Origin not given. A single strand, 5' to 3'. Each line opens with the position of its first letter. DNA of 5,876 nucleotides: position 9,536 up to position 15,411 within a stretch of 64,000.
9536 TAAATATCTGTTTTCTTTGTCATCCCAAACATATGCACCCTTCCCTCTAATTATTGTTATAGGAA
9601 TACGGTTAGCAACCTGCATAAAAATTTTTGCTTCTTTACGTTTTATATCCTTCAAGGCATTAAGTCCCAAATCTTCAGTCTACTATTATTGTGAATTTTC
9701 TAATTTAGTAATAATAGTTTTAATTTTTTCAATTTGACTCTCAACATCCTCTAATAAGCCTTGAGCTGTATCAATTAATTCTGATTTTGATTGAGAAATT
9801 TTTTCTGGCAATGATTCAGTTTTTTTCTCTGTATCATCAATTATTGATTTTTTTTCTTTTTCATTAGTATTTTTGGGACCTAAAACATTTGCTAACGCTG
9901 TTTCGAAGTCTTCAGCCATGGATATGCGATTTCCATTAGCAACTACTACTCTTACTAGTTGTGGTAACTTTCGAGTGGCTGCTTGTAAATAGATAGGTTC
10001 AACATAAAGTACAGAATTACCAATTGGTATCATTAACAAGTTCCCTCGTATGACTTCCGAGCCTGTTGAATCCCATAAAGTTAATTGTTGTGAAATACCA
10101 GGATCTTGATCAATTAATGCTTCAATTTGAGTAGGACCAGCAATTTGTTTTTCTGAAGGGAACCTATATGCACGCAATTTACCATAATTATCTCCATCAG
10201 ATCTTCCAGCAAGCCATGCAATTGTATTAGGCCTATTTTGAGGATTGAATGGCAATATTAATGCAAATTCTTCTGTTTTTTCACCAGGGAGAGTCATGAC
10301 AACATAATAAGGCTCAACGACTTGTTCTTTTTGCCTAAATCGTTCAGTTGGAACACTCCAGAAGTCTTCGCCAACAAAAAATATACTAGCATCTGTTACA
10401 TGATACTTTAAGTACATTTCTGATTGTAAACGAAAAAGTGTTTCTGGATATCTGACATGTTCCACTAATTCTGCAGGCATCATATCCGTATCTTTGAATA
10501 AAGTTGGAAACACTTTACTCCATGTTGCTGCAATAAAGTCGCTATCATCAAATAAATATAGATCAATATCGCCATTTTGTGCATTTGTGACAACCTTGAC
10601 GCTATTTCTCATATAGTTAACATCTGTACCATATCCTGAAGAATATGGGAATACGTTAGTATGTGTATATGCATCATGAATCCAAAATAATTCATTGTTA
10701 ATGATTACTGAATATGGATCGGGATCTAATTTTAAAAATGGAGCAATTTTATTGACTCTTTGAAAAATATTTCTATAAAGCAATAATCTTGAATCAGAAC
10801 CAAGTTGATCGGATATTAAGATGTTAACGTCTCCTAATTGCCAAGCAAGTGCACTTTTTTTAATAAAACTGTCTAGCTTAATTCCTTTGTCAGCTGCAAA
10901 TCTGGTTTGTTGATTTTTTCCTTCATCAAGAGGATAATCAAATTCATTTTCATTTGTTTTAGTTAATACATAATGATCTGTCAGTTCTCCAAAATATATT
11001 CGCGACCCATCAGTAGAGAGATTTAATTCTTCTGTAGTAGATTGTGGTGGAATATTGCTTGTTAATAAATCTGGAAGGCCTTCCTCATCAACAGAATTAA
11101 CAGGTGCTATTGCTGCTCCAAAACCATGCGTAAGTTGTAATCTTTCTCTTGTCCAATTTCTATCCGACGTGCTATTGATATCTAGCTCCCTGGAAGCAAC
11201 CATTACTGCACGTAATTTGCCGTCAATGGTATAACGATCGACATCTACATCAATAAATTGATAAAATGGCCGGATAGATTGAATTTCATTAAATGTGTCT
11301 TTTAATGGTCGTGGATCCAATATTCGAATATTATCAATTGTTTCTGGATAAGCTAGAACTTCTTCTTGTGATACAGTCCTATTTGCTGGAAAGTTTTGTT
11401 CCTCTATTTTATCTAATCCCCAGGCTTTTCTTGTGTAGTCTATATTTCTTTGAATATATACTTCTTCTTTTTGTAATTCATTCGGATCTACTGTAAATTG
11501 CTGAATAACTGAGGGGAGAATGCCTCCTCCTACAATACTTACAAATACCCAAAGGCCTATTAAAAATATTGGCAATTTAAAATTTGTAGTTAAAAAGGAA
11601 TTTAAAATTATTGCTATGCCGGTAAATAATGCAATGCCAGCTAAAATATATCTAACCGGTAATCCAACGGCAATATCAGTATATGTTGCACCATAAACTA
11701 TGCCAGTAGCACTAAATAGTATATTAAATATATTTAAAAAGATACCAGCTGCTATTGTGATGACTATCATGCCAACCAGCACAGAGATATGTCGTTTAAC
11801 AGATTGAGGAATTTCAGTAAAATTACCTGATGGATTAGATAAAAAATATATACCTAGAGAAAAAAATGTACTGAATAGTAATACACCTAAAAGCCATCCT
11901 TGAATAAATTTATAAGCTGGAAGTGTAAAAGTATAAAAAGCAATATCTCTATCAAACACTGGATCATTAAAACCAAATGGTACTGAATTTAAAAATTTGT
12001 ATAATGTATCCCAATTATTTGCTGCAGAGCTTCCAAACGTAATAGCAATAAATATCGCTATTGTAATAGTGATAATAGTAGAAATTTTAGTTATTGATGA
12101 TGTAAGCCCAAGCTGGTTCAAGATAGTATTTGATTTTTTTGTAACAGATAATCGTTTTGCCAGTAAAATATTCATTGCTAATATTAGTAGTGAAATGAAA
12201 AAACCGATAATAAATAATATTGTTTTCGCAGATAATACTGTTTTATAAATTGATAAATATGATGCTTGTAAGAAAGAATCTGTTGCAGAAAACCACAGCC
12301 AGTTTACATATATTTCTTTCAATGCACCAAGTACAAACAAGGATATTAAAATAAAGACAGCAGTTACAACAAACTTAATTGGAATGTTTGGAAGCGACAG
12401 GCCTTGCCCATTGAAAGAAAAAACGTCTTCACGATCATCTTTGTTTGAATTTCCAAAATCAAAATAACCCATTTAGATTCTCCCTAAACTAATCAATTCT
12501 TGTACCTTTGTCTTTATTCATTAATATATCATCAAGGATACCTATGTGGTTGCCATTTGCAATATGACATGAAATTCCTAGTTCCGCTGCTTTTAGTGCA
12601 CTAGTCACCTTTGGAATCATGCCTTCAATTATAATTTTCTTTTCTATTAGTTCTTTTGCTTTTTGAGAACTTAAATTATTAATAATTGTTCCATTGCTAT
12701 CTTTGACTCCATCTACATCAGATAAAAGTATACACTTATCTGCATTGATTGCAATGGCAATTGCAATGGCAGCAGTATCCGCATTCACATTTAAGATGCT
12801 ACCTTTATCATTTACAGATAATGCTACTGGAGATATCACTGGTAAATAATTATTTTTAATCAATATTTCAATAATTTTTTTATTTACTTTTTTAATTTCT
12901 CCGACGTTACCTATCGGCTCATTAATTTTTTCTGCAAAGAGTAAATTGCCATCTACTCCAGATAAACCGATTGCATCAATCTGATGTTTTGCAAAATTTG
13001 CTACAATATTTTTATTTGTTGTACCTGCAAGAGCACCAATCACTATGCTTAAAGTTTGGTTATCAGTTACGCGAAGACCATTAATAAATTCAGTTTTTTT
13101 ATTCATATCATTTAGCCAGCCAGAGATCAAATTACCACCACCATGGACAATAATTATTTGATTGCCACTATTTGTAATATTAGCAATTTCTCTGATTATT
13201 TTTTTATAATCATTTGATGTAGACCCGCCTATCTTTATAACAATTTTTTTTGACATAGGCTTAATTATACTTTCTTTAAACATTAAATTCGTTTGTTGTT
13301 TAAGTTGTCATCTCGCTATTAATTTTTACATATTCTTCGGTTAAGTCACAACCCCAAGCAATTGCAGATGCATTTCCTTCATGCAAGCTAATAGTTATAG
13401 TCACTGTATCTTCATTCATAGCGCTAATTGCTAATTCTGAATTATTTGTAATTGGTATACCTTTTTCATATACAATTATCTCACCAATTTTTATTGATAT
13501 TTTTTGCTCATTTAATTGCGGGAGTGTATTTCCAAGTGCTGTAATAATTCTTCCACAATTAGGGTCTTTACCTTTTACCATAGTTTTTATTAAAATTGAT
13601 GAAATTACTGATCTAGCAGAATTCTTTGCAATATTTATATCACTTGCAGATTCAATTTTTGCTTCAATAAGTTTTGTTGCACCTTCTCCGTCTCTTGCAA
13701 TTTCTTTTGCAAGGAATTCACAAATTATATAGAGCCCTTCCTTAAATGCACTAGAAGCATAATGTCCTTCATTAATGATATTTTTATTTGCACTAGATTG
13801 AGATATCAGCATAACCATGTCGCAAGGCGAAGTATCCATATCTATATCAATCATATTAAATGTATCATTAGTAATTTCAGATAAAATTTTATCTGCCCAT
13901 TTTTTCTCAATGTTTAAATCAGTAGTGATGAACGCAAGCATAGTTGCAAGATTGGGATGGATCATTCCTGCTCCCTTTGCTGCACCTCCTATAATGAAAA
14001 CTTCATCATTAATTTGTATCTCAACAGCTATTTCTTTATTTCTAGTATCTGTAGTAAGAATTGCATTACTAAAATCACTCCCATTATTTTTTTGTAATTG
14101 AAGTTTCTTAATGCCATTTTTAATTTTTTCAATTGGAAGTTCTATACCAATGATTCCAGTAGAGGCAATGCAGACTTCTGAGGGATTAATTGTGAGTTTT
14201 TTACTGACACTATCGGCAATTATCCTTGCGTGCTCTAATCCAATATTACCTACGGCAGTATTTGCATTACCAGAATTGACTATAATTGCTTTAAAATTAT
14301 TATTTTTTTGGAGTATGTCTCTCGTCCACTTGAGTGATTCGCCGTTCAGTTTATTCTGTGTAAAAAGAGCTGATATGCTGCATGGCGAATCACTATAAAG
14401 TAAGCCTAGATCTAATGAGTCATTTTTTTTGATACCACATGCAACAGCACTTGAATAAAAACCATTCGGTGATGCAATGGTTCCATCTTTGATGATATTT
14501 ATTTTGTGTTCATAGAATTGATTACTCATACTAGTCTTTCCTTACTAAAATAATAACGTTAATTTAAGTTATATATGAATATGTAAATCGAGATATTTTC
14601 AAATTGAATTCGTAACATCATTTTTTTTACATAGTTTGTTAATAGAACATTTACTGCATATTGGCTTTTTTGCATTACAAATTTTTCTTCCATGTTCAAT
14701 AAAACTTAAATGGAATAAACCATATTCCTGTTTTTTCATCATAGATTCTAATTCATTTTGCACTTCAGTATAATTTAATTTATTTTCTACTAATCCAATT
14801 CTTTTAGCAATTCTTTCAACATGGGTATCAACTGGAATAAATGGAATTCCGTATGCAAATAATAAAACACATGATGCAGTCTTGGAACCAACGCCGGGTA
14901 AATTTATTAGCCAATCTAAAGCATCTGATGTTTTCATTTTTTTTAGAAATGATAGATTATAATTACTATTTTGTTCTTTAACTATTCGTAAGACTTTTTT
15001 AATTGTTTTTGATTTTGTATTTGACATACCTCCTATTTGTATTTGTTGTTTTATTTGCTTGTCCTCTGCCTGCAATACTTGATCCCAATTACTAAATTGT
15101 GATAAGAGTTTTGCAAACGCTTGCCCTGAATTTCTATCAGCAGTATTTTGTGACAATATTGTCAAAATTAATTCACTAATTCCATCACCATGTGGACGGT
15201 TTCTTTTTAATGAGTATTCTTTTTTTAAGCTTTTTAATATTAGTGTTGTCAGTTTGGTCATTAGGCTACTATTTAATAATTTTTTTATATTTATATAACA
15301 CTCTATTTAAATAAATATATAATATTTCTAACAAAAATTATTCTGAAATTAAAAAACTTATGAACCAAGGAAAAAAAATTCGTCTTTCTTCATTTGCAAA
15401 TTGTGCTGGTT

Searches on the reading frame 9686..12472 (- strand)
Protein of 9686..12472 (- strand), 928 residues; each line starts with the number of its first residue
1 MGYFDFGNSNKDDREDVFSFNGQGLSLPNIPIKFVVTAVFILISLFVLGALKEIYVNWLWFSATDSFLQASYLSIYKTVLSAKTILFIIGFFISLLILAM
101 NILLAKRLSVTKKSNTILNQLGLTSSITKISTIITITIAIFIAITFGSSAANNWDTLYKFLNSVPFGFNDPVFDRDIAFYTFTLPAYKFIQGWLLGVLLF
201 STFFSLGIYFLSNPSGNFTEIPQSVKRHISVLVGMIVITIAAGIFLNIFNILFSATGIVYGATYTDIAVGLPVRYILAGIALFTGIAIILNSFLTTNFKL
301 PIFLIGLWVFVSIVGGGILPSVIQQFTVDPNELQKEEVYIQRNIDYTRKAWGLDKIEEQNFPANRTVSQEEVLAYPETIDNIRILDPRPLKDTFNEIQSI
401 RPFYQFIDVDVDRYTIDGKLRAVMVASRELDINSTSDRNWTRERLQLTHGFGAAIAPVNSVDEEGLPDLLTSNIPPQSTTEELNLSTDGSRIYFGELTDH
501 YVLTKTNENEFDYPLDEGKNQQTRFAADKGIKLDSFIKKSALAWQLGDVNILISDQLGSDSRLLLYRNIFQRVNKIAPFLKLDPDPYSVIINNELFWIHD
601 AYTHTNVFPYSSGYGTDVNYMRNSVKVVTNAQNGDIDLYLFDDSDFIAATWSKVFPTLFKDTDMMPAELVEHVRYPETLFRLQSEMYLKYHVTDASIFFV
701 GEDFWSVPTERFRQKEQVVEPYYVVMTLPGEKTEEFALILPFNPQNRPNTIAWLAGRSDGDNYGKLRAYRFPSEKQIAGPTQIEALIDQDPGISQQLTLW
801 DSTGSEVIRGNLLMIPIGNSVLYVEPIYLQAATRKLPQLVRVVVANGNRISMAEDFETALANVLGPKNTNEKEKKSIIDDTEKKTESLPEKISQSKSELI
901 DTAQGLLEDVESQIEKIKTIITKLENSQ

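Call 33: search_protein_families(library=ncbifam, proteins=[window:9686-12472:-], max_evalue=0.00001)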
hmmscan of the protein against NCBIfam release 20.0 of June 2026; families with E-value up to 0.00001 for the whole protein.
window:9686-12472:- (928 aa): 3 families
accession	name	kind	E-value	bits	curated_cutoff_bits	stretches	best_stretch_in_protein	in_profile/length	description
NF000825.0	PRK00068.1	subfamily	7.8e-239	795.2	995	1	35-927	18-946/973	hypothetical protein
NF002707.0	PRK02509.1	equivalog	8.5e-233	775.3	949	1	129-883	189-979/983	hypothetical protein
NF009097.0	PRK12438.1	subfamily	3.2e-140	468.9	1254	1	34-869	18-900/991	hypothetical protein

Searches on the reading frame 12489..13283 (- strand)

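Call 33: search_protein_families(library=ncbifam, proteins=[window:12489-13283:-], max_evalue=0.00001)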
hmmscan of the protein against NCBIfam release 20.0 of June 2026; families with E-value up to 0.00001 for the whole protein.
window:12489-13283:- (264 aa): 18 families
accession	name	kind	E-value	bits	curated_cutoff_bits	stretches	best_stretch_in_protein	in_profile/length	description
TIGR00761.1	argB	equivalog_domain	4.3e-70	235.8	151.3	1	14-237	2-226/231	acetylglutamate kinase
NF010659.0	PRK14058.1-1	equivalog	8.3e-38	130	223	1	14-239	2-243/267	[LysW]-aminoadipate kinase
NF010662.0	PRK14058.1-4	equivalog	3.3e-35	121.6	194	1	14-243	2-243/264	[LysW]-aminoadipate/[LysW]-glutamate kinase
NF010661.0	PRK14058.1-3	equivalog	2.6e-33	115.3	251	1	13-238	2-246/283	acetylglutamate/acetylaminoadipate kinase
TIGR01890.1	N-Ac-Glu-synth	equivalog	3.8e-27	95.3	202.85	1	12-262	18-276/429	amino-acid N-acetyltransferase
NF003641.0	PRK05279.1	equivalog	9.5e-27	93.9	344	1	11-260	25-286/441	amino-acid N-acetyltransferase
NF003387.0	PRK04531.1-2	equivalog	5.4e-26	91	426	1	12-226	37-248/441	acetylglutamate kinase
NF003386.0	PRK04531.1-1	equivalog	1.2e-17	64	417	1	14-226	44-253/442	acetylglutamate kinase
NF010660.0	PRK14058.1-2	equivalog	2.6e-15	56.9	241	1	15-244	3-241/249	[LysW]-aminoadipate/[LysW]-glutamate kinase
NF040647.1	IPPK_Arch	equivalog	1.3e-14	54.1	120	1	23-263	21-259/259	isopentenyl phosphate kinase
NF040622.1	MfnE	equivalog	9.5e-10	38.5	300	0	15-66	3-54/211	[5-(aminomethyl)furan-3-yl]methyl phosphate kinase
TIGR01027.1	proB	equivalog_domain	4.1e-08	32.8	186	1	167-263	144-251/363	glutamate 5-kinase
TIGR01092.1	P5CS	equivalog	4.8e-07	28.4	796.75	1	135-261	140-271/715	delta l-pyrroline-5-carboxylate synthetase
NF009008.0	PRK12354.1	subfamily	6.7e-07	28.7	361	0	166-263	203-298/308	carbamate kinase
NF006459.0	PRK08841.1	equivalog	7e-07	28.6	535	1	14-203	6-190/395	aspartate kinase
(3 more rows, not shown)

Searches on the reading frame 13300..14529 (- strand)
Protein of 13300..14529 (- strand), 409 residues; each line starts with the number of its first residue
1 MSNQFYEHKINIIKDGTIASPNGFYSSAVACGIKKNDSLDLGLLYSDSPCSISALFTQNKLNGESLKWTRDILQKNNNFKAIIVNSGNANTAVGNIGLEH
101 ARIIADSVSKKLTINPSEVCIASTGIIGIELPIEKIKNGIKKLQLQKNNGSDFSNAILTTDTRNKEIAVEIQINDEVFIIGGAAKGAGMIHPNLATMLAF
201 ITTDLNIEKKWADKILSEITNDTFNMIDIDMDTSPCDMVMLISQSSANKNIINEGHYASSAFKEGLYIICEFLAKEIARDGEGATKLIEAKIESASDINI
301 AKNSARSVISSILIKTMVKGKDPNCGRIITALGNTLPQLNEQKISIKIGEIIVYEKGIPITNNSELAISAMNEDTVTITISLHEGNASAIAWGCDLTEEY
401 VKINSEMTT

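Call 33: search_protein_families(library=ncbifam, proteins=[window:13300-14529:-], max_evalue=0.00001)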
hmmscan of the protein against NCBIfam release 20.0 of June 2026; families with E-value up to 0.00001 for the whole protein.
window:13300-14529:- (409 aa): 2 families
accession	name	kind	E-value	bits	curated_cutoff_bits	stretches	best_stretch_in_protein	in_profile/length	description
NF003802.0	PRK05388.1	equivalog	4.3e-128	427.3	351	1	16-409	5-400/400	bifunctional glutamate N-acetyltransferase/amino-acid acetyltransferase ArgJ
TIGR00120.1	ArgJ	equivalog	4.7e-120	401.1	298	1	16-409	3-405/405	bifunctional ornithine acetyltransferase/N-acetylglutamate synthase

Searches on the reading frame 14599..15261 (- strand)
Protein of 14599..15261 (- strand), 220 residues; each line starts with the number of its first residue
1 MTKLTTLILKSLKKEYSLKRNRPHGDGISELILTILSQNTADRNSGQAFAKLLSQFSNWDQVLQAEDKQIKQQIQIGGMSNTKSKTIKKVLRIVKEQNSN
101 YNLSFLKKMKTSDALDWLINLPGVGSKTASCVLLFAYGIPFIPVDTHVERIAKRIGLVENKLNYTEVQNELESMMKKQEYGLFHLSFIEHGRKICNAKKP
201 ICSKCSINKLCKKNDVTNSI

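Call 33: search_protein_families(library=ncbifam, proteins=[window:14599-15261:-], max_evalue=0.00001)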
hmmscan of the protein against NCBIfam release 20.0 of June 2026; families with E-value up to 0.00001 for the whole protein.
window:14599-15261:- (220 aa): 8 families
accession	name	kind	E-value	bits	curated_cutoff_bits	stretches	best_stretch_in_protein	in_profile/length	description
NF053634.1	MonDNAglycDR2438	equivalog_domain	8.9e-47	159.5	400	1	10-213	3-206/219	monofunctional DNA glycosylase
TIGR01083.1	nth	equivalog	1.5e-35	122.6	211.7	1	7-202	6-192/192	endonuclease III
NF007978.0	PRK10702.1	equivalog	3.5e-22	79.1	405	1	30-214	32-206/211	endonuclease III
TIGR01084.1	mutY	equivalog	8.9e-16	58.2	286.5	1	35-214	36-209/277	A/G-specific adenine glycosylase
TIGR00588.1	ogg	subfamily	2.1e-12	46.8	397.85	1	92-175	196-285/310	8-oxoguanine DNA-glycosylase (ogg)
NF008132.0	PRK10880.1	equivalog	1.5e-08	34.1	427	1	111-212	105-210/351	A/G-specific adenine glycosylase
NF010488.0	PRK13910.1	equivalog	4.1e-08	33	471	1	113-213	70-169/290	adenine-specific DNA glycosylase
NF010494.0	PRK13913.1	equivalog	3.2e-07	30.5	192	1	35-174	40-179/220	3-methyladenine DNA glycosylase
